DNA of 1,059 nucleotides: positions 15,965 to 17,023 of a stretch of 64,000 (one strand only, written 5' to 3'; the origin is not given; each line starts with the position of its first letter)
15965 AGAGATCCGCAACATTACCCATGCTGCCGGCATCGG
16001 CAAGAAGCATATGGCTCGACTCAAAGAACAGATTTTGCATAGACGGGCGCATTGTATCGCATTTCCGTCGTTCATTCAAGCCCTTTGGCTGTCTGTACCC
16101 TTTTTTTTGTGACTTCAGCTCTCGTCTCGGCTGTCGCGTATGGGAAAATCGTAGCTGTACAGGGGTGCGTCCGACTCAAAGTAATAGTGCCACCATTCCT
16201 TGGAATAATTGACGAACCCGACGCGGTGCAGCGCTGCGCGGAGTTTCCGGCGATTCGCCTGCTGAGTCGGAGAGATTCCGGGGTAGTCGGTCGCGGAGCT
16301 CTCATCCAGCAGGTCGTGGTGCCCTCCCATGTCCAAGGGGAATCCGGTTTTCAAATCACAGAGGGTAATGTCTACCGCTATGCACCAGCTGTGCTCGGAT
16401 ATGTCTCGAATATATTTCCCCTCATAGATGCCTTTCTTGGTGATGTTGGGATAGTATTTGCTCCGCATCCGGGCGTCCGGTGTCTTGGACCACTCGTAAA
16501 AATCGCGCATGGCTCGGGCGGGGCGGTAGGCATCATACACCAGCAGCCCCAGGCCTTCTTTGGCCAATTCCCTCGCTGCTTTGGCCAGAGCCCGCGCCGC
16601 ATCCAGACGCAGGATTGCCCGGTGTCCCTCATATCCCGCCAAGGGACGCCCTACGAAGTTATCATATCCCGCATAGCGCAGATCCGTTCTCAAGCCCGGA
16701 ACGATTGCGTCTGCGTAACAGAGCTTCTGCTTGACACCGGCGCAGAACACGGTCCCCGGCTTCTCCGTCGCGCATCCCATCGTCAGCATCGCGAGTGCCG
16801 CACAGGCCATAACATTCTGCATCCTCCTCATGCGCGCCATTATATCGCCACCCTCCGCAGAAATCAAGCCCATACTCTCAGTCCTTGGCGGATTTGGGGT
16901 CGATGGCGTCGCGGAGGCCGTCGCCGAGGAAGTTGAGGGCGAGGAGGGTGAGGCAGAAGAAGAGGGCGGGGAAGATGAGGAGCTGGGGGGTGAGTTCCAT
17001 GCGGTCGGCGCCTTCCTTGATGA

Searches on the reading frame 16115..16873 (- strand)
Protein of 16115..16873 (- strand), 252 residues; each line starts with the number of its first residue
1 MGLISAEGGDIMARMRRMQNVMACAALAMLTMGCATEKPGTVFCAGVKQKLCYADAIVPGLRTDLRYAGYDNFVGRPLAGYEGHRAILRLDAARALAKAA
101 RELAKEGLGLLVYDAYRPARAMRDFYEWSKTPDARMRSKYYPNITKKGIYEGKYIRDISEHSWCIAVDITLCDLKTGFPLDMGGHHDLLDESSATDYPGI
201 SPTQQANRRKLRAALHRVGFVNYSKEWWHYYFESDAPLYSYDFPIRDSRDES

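Call 41: search_protein_families(library=pfam, proteins=[window:16115-16873:-], max_evalue=0.00001)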
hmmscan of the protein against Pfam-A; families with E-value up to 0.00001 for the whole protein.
window:16115-16873:- (252 aa): 1 family
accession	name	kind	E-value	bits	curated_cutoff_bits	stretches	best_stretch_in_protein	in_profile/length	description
PF01427.22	Peptidase_M15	-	8.7e-40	137.1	27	1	50-234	4-186/199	D-ala-D-ala dipeptidase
